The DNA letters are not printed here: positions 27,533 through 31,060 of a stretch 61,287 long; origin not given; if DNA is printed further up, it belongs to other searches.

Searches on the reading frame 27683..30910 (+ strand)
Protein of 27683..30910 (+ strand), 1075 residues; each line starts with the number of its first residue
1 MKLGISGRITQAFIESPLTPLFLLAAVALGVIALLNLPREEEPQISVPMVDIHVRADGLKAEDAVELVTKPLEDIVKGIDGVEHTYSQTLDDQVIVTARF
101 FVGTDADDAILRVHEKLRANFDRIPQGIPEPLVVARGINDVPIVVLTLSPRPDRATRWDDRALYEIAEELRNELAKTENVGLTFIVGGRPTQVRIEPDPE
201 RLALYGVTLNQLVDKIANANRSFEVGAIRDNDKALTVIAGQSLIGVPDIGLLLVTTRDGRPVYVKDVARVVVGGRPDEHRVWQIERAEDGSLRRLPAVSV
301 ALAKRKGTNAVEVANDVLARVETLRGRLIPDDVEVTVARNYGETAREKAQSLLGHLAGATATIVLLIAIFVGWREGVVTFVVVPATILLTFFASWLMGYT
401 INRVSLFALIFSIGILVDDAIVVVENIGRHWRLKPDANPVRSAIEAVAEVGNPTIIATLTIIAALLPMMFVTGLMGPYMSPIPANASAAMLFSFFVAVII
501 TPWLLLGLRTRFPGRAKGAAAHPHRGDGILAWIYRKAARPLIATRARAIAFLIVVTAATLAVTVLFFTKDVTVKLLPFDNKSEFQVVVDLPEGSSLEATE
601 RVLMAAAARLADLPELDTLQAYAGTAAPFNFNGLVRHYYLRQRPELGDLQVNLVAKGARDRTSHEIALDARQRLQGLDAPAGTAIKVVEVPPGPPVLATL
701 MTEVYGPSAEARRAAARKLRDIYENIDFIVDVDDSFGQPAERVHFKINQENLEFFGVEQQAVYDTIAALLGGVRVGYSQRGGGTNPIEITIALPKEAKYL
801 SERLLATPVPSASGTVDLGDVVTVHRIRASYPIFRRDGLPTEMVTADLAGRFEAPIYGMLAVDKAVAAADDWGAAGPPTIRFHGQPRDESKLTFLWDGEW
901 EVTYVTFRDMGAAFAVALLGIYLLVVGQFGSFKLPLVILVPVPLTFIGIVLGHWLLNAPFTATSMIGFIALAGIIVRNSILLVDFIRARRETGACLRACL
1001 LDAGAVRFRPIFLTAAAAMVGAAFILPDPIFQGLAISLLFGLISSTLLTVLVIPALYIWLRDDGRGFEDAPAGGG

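Call 8: search_protein_families(library=ncbifam, proteins=[window:27683-30910:+], max_evalue=0.001)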
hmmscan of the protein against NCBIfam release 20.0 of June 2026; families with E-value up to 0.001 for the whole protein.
window:27683-30910:+ (1075 aa): 14 families
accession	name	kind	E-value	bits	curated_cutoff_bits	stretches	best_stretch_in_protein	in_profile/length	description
NF033617.1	RND_permease_2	subfamily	3.8e-118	395.9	1250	1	10-1060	1-1007/1009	multidrug efflux RND transporter permease subunit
NF000282.2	RND_permease_1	subfamily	3.8e-99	333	1250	1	13-1061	4-1028/1029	multidrug efflux RND transporter permease subunit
TIGR00915.1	2A0602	subfamily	5.8e-81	272.8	940.35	2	13-614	5-602/1050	efflux RND transporter permease subunit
NF007905.0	PRK10614.1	equivalog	3.9e-71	240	1774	2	12-619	6-595/1025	multidrug efflux RND transporter permease subunit MdtC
TIGR00914.1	2A0601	subfamily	2.1e-70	237.7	701.45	1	22-1060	19-1035/1051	CusA/CzcA family heavy metal efflux RND transporter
NF007842.1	PRK10555.1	equivalog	8.4e-61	206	1854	2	12-603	4-590/1036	multidrug efflux RND transporter permease AcrD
NF007798.0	PRK10503.1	equivalog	2.5e-57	194.2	1584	2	10-625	13-611/1040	MdtB/MuxB family multidrug efflux RND transporter permease subunit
NF007133.0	PRK09579.1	equivalog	3.9e-57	193.6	1763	2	9-598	3-572/1017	multidrug efflux RND transporter permease subunit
NF000037.1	RND_perm_OqxB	exception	1.8e-56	191.6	2200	2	13-605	7-601/1050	multidrug efflux RND transporter permease subunit OqxB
NF007131.0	PRK09577.1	equivalog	6.5e-55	186.3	1768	2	13-608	5-593/1045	multidrug efflux RND transporter permease subunit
NF011706.2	PRK15127.1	equivalog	1.3e-43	149.1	2150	2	13-604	5-592/1049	multidrug efflux RND transporter permease subunit AcrB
TIGR00916.1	2A0604s01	subfamily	1.7e-07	31.1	148.6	1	323-473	60-209/231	SecD/SecF family protein translocase subunit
TIGR00921.1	2A067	subfamily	2.5e-05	22.5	351.9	0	901-1058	181-344/733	hydrophobe/amphiphile efflux-3 (HAE3) family transporter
NF009583.0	PRK13024.1-3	subfamily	0.00011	20.4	721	1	353-473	581-701/755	protein translocase subunit SecDF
